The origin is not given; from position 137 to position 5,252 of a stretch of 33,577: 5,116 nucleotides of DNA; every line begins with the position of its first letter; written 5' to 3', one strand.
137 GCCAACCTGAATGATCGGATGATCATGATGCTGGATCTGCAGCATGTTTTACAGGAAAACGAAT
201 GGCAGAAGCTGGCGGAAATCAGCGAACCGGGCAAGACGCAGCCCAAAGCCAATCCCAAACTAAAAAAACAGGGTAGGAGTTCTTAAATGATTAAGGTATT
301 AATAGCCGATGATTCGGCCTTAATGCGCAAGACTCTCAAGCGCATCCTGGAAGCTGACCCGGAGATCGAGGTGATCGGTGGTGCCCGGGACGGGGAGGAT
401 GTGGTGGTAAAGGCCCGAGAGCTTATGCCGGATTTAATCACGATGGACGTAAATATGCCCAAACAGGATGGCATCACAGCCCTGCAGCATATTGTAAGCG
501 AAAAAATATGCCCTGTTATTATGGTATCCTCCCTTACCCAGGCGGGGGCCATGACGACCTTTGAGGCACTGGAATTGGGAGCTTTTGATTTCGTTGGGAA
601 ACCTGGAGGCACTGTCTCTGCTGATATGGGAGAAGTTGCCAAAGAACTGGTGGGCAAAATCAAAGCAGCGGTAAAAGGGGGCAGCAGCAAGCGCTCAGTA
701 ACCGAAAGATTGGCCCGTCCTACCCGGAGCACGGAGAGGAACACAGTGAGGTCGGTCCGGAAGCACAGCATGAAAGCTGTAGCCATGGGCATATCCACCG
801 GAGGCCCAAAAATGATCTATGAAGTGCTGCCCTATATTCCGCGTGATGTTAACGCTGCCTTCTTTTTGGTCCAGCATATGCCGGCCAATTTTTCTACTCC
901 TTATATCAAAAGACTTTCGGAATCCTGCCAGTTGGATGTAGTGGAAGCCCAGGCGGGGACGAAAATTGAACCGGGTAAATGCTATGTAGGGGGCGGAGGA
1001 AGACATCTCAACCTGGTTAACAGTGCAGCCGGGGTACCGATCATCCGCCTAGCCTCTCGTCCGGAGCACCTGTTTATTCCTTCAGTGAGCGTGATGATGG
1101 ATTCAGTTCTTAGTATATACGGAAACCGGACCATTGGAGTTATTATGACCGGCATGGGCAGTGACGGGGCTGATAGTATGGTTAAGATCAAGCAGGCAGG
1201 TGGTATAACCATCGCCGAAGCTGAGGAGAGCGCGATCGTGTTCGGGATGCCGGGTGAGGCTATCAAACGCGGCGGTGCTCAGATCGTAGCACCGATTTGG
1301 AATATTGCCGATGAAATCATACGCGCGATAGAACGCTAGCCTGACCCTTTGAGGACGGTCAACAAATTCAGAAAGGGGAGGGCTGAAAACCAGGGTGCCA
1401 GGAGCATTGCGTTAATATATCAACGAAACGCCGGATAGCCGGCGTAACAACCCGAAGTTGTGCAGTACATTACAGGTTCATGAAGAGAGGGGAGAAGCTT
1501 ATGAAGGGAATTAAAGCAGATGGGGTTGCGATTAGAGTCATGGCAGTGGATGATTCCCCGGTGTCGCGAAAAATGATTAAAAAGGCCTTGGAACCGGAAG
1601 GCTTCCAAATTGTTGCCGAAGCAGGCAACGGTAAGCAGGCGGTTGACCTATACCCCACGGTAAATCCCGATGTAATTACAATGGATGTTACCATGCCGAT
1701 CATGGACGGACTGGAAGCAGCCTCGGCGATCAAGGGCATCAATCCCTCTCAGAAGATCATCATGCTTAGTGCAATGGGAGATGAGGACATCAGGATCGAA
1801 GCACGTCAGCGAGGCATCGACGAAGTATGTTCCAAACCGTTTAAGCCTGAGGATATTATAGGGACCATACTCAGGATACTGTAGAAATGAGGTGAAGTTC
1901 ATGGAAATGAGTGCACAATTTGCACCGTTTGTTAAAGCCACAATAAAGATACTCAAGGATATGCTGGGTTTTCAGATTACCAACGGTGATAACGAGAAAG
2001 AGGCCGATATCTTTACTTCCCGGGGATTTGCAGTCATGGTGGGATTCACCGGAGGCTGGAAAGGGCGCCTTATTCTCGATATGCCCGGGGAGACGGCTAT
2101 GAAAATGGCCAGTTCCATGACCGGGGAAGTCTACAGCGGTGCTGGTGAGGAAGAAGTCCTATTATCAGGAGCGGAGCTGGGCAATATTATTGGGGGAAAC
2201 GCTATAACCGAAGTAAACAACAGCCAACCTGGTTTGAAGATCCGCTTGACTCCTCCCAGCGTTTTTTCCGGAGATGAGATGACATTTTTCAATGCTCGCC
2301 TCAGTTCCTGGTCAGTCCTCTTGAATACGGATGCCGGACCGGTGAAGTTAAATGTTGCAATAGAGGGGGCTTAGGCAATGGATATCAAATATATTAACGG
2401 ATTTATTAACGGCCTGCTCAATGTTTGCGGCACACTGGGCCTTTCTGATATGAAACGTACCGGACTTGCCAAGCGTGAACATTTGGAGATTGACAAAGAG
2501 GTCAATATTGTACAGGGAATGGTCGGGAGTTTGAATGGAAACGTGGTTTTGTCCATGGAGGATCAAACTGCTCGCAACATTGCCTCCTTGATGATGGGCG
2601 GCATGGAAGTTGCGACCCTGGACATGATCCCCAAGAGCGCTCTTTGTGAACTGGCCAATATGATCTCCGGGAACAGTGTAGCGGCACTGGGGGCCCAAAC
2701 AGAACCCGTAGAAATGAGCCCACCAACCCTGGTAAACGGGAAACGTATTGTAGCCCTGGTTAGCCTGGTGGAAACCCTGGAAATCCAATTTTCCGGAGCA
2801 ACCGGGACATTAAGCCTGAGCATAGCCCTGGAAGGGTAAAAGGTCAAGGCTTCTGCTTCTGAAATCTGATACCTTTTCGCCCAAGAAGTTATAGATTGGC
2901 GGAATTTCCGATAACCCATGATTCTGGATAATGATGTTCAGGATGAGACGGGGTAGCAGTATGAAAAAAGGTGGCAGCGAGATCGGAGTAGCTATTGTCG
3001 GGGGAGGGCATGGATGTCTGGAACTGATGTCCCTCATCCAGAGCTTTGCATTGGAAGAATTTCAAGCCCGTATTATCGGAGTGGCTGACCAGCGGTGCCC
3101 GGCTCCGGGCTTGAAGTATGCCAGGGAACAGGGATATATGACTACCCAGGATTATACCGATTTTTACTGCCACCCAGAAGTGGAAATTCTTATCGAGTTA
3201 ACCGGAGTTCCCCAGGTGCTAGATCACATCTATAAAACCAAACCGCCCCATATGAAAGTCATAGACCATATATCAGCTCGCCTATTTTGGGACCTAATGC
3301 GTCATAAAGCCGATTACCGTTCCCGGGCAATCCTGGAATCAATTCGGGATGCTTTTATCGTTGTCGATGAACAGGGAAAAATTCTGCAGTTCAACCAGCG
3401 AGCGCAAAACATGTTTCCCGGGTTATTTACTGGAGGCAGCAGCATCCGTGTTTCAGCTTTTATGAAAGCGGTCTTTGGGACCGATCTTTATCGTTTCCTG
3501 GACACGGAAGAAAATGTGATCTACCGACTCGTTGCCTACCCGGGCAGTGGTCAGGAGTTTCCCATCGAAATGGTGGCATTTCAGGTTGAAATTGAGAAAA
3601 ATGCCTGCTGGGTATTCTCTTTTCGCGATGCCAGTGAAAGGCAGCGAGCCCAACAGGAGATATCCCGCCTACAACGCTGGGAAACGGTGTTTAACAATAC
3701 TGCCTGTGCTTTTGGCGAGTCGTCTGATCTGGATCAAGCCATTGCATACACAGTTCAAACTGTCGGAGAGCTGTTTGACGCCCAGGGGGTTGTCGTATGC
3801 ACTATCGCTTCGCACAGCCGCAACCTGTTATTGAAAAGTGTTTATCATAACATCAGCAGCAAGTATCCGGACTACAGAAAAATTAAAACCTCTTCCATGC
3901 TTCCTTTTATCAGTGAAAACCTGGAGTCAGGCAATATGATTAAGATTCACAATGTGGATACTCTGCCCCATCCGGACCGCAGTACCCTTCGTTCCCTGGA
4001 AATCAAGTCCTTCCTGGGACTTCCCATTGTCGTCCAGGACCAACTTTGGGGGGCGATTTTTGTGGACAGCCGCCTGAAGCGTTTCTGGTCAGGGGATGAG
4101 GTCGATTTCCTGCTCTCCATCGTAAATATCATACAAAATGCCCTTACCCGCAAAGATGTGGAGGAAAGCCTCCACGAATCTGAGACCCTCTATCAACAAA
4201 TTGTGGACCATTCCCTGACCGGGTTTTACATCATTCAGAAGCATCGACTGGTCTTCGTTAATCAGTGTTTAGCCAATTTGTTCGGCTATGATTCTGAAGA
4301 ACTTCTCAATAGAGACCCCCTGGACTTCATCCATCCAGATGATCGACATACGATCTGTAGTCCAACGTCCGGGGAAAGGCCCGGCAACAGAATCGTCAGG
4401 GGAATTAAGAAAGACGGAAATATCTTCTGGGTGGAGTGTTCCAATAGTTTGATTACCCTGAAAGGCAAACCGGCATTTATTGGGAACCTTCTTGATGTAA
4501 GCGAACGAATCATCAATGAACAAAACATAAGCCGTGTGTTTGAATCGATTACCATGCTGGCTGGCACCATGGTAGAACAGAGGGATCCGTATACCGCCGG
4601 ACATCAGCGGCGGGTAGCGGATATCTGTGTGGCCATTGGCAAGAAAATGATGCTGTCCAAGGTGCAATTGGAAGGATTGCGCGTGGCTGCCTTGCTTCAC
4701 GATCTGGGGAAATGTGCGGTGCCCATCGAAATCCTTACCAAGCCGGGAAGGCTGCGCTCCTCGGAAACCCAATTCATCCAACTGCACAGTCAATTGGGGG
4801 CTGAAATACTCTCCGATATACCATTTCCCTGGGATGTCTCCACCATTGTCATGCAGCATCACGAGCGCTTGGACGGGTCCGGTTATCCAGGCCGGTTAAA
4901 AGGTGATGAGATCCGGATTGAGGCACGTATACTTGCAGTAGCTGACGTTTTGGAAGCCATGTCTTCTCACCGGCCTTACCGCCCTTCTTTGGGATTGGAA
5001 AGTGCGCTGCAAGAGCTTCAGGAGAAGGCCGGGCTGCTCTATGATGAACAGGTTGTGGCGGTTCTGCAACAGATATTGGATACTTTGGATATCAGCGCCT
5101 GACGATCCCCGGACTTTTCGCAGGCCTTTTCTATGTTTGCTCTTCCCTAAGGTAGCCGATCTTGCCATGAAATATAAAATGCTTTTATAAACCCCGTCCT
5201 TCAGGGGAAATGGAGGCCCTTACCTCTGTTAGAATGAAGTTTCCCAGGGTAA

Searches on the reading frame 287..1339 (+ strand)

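Call 64: search_protein_families(library=pfam, proteins=[window:287-1339:+], max_evalue=0.00001)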
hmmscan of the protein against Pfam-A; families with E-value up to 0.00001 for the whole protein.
window:287-1339:+ (350 aa): 2 families
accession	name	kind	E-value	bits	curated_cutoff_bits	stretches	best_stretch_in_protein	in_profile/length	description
PF01339.22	CheB_methylest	-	7.7e-54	182.5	24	1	165-344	1-174/174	CheB methylesterase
PF00072.30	Response_reg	-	1.3e-21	77.3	30.2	1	4-106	1-100/111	Response regulator receiver domain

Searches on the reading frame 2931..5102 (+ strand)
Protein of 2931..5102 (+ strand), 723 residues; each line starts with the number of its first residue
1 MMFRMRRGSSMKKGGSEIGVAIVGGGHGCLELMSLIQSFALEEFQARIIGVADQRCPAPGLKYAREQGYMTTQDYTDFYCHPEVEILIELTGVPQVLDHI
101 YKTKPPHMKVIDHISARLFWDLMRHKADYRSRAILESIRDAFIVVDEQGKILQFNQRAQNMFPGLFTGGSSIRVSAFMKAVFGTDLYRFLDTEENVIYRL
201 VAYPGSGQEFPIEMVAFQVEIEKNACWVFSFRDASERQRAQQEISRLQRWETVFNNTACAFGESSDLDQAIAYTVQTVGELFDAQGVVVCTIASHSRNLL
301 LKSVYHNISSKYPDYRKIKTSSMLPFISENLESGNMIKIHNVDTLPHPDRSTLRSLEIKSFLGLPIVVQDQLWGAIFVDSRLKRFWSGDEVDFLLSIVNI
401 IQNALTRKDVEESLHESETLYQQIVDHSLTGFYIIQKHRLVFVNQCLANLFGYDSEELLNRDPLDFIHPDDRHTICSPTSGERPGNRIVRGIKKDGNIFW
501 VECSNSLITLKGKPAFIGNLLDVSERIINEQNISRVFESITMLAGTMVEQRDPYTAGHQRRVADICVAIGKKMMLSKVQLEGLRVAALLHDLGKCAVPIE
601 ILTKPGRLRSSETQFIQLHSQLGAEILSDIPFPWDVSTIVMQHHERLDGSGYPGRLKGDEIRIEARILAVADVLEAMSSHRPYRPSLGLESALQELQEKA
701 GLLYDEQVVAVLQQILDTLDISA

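Call 64: search_protein_families(library=pfam, proteins=[window:2931-5102:+], max_evalue=0.00001)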
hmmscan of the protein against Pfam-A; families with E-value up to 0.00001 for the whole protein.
window:2931-5102:+ (723 aa): 8 families
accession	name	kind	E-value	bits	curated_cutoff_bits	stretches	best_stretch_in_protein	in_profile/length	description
PF13487.12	HD_5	-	2.4e-42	145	27.2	1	547-708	6-170/170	HD domain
PF01966.28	HD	-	1.1e-21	77.8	22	1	556-677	2-116/116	HD domain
PF13426.13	PAS_9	-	1.8e-19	70.4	27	1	431-525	3-103/103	PAS domain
PF00989.32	PAS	-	8.4e-15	55.2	22.6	1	420-523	2-113/113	PAS fold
PF13188.13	PAS_8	-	6.3e-13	48.6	21.8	0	420-472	2-55/65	PAS domain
PF01590.32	GAF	-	6.4e-13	49.8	22.4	1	266-405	1-133/133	GAF domain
PF08447.18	PAS_3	-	4.1e-08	33.8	25.6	1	441-515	2-83/89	PAS fold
PF13185.12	GAF_2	-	4.5e-08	33.8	28.6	1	265-405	2-135/136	GAF domain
